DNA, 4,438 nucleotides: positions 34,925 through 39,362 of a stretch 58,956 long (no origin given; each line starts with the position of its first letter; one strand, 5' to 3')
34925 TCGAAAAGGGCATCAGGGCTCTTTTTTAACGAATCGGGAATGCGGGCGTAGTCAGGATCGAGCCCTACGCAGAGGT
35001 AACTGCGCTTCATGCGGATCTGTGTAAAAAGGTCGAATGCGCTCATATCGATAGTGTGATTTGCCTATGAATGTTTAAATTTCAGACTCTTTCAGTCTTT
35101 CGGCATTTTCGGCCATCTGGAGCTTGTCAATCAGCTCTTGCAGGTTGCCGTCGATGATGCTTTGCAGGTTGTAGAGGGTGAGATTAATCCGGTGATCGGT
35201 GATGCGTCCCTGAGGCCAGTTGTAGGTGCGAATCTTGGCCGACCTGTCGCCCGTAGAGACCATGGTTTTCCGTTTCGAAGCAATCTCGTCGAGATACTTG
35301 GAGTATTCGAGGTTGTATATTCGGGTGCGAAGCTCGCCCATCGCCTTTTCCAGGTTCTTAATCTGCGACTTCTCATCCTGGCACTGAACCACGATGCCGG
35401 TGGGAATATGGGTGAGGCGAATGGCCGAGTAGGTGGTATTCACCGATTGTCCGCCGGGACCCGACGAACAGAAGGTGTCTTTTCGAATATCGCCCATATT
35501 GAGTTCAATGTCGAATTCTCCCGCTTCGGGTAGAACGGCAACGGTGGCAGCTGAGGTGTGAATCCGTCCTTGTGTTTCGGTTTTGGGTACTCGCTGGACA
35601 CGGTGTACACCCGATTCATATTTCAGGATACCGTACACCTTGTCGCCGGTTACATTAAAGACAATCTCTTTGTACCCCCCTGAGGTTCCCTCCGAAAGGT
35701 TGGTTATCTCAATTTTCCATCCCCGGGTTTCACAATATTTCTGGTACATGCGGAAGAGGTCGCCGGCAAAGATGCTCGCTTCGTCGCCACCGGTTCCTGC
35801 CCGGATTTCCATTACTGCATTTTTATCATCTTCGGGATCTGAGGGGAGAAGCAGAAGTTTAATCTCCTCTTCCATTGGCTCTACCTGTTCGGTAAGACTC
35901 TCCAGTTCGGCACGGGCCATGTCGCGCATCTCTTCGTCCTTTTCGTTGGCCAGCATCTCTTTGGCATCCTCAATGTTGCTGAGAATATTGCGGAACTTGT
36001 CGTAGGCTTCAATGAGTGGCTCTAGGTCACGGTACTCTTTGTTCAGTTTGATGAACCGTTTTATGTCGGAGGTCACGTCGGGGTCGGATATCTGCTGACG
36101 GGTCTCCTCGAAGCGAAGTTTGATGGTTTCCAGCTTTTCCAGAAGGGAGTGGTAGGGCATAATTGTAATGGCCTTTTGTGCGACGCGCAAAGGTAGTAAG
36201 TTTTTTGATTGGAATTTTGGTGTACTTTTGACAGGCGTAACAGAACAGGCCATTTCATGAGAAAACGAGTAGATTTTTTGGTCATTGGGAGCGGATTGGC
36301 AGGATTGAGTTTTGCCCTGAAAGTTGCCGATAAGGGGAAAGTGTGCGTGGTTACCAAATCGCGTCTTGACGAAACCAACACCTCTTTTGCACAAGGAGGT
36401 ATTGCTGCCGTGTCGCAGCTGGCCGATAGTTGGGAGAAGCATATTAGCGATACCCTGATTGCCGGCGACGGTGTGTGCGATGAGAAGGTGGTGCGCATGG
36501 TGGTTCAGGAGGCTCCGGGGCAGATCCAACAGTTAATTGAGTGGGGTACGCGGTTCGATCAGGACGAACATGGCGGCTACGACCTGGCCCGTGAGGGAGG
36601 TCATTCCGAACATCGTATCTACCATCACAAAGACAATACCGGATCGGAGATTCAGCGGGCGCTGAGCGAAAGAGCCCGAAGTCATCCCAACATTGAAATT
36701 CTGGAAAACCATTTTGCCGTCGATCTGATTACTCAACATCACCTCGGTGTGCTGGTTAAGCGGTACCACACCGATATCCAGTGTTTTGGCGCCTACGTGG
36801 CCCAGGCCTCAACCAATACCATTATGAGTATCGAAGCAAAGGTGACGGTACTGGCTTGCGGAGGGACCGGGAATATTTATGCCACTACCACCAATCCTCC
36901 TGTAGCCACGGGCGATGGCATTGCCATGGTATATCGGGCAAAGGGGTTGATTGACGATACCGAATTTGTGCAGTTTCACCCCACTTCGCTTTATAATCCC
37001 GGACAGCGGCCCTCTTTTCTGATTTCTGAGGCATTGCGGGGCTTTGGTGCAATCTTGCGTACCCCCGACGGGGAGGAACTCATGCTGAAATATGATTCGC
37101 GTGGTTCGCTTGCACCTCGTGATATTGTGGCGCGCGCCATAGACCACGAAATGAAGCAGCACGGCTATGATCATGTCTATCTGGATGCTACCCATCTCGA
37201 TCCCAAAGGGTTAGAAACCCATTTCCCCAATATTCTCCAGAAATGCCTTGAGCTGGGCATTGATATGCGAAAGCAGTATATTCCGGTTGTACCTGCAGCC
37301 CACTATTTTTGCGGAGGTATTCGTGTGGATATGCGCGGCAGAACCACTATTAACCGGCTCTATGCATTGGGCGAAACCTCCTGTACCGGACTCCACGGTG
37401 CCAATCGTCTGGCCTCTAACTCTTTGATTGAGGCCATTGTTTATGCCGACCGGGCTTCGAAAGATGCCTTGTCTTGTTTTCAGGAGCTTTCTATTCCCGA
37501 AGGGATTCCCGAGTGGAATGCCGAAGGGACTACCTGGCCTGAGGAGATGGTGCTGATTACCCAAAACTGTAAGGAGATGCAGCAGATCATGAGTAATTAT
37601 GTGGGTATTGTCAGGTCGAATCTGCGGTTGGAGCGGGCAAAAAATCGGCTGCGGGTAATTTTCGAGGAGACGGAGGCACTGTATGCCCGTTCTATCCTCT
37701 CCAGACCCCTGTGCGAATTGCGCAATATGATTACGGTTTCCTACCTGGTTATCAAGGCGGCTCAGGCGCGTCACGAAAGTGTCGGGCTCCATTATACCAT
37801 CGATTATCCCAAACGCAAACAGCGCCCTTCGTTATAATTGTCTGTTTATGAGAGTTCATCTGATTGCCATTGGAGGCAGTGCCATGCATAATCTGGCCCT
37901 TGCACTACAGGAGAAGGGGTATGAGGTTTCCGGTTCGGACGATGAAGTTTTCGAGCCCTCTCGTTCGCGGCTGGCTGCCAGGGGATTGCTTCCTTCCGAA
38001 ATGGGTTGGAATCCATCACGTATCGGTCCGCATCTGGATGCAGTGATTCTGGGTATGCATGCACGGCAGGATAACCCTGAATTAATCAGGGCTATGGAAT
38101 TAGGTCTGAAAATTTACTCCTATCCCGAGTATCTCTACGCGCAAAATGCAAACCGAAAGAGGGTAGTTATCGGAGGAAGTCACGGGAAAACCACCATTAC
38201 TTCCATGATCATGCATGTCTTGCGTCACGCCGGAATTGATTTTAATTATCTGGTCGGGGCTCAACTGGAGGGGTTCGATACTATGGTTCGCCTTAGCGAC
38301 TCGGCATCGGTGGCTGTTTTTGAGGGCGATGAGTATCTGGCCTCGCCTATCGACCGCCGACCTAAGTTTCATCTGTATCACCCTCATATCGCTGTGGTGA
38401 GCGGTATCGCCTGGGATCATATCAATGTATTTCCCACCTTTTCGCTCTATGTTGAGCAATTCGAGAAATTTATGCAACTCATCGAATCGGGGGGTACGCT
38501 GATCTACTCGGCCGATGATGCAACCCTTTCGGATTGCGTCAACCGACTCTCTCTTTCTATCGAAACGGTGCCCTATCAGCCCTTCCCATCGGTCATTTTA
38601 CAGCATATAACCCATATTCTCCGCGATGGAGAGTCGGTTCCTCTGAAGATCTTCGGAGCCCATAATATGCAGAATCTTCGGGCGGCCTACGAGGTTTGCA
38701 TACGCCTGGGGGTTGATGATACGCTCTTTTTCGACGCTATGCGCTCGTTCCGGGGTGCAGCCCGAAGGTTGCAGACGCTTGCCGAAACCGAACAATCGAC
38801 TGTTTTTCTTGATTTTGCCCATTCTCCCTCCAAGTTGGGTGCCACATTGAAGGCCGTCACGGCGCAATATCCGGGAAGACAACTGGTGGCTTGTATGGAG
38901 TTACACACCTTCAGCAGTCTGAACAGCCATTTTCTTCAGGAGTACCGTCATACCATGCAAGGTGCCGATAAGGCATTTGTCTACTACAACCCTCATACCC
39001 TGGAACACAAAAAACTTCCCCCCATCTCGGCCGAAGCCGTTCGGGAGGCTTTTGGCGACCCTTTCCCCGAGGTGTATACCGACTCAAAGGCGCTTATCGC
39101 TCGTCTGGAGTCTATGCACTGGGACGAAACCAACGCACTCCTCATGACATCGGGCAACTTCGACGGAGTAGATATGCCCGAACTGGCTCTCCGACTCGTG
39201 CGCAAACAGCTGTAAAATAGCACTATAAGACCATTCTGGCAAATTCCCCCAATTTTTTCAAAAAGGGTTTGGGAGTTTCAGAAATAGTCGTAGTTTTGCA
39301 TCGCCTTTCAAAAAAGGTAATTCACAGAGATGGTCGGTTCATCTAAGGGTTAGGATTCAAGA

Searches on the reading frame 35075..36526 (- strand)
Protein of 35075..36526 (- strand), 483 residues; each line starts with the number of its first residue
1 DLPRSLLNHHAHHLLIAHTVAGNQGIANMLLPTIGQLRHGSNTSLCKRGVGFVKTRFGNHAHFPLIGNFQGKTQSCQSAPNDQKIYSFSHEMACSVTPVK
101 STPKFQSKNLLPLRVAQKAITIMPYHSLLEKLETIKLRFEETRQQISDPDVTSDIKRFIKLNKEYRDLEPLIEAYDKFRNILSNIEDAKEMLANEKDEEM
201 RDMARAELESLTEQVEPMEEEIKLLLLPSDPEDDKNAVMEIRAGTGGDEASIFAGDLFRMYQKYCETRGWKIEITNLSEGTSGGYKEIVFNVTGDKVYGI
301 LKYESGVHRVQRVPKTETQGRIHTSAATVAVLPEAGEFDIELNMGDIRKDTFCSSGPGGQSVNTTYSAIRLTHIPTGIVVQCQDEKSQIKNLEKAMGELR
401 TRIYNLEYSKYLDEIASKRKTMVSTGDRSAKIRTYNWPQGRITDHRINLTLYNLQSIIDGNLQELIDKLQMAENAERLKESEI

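Call 21: search_protein_families(library=pfam, proteins=[window:35075-36526:-])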
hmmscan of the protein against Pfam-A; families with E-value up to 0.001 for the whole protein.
window:35075-36526:- (483 aa): 2 families
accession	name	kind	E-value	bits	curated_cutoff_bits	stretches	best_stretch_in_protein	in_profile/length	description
PF03462.23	PCRF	-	4.3e-78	262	24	1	136-329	2-194/194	PCRF domain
PF00472.26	RF-1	-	1.5e-37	128.5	35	1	338-446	3-116/116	RF-1 domain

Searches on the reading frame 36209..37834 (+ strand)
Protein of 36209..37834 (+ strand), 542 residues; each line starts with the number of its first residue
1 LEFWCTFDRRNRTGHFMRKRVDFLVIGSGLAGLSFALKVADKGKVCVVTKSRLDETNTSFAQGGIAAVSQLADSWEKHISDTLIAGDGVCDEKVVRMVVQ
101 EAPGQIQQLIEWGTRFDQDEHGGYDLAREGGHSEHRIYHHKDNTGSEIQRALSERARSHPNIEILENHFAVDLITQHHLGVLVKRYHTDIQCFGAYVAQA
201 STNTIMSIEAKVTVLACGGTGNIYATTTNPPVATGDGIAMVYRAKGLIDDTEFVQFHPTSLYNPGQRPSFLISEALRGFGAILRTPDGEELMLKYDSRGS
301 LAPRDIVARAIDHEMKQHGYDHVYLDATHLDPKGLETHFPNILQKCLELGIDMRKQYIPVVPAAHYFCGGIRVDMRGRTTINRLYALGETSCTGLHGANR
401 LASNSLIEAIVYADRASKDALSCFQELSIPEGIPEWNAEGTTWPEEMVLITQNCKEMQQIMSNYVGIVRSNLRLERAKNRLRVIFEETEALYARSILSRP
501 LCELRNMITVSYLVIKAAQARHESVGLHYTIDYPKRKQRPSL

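Call 22: search_protein_families(library=pfam, proteins=[window:36209-37834:+])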
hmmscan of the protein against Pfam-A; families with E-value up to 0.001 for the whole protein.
window:36209-37834:+ (542 aa): 4 families
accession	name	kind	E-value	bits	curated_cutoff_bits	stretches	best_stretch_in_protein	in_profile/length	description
PF00890.30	FAD_binding_2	-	1e-97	328.4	20.4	1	22-406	1-414/414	FAD binding domain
PF02910.25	Succ_DH_flav_C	-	2.4e-12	47.4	20.8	1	455-537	2-90/130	Fumarate reductase flavoprotein C-term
PF01266.30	DAO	-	1.2e-06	28.7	27.9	1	22-155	1-122/353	FAD dependent oxidoreductase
PF07992.20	Pyr_redox_2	-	7.6e-06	26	26.1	0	22-63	2-40/291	Pyridine nucleotide-disulphide oxidoreductase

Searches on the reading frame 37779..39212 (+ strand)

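Call 15: search_protein_families(library=pfam, proteins=[window:37779-39212:+])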
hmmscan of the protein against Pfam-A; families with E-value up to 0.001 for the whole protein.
window:37779-39212:+ (478 aa): 3 families
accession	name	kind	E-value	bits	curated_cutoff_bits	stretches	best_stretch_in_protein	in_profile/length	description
PF08245.18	Mur_ligase_M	-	6.7e-14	52.8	24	1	131-305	1-198/200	Mur ligase middle domain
PF01225.30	Mur_ligase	-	1.2e-09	38.9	21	1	26-120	2-88/95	Mur ligase family, catalytic domain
PF02875.26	Mur_ligase_C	-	4.5e-07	31.2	28.4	1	329-444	1-113/127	Mur ligase, glutamate ligase domain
